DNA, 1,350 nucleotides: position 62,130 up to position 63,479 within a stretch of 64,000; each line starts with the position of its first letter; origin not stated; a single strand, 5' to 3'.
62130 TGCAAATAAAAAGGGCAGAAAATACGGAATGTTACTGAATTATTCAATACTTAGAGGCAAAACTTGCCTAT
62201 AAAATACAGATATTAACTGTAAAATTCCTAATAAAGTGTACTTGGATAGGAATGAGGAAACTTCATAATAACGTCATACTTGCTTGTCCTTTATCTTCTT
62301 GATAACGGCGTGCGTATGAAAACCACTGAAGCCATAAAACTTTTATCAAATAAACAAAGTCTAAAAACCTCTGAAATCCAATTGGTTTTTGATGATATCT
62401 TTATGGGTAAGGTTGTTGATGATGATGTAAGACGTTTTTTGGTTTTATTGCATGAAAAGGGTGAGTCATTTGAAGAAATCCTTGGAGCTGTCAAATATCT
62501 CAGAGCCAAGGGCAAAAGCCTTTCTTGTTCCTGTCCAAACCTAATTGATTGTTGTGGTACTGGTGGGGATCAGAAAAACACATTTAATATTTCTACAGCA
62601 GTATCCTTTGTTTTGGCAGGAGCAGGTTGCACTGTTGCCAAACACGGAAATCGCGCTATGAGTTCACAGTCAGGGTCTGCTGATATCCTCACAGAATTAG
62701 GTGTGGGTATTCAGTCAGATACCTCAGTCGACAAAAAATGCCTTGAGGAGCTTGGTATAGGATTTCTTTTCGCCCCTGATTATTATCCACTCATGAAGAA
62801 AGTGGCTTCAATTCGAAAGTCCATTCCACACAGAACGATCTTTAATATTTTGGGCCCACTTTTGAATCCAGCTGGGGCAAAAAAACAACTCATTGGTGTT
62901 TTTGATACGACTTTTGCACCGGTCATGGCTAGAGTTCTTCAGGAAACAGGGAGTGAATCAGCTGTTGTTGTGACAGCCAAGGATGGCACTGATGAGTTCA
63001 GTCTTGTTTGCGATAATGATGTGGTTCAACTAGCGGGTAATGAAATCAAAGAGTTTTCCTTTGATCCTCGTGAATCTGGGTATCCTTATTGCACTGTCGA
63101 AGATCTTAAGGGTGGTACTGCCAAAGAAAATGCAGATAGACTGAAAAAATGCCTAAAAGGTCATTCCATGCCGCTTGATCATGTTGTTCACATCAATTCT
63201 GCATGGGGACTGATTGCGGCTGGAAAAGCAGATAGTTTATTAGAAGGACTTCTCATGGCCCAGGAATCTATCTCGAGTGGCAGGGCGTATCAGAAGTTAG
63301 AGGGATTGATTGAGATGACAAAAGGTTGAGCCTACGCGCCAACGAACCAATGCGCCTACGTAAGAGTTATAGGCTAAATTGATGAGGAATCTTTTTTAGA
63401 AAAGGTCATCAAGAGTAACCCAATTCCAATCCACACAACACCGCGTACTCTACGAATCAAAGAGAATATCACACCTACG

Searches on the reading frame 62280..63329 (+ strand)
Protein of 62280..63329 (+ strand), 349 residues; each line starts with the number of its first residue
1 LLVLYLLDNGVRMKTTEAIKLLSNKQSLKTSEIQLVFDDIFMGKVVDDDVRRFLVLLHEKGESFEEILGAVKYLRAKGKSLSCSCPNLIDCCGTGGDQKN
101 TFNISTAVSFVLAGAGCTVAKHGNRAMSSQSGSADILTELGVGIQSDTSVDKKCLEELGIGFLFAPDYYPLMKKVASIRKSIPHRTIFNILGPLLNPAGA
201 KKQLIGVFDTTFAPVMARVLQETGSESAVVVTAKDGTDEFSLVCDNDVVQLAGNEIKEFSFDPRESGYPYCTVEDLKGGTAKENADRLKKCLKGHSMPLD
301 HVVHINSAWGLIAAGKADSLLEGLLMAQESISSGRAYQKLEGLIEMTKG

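Call 29: find_encoding_contigs(protein=window:62280-63329:+, flank=10000, max_places=3)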
Protein window:62280-63329:+ (349 aa): 20 contigs read that carry it; 3 places shown.
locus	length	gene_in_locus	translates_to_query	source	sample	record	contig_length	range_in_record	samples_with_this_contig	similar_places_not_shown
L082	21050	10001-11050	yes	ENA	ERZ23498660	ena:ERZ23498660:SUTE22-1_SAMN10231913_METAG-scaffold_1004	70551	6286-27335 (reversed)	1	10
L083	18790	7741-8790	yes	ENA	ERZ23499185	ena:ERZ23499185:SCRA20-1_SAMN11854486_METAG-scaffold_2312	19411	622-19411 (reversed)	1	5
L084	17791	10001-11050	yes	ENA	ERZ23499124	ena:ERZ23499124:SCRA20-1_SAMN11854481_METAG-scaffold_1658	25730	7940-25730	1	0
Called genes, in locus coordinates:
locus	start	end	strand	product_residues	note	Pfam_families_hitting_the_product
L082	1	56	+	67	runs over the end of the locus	-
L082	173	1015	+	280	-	PF00702:Hydrolase, PF12710:HAD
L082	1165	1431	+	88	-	-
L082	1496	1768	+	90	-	PF04365:BrnT_toxin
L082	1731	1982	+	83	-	-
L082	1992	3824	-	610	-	PF00005:ABC_tran, PF00931:NB-ARC (faint), PF02463:SMC_N (faint), PF13555:AAA_29 (faint), PF01926:MMR_HSR1 (faint), PF12848:ABC_tran_Xtn, PF00005:ABC_tran, PF16326:ABC_tran_CTD, +1 more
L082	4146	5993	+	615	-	PF11617:Cu-binding_MopE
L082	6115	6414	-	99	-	-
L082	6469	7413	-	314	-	-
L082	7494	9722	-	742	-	-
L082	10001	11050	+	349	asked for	PF02885:Glycos_trans_3N, PF00591:Glycos_transf_3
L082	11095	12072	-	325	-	PF03706:LPG_synthase_TM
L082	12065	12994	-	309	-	PF04055:Radical_SAM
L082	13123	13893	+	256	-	PF00218:IGPS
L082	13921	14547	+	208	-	PF00697:PRAI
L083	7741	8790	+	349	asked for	PF02885:Glycos_trans_3N, PF00591:Glycos_transf_3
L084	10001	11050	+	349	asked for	PF02885:Glycos_trans_3N, PF00591:Glycos_transf_3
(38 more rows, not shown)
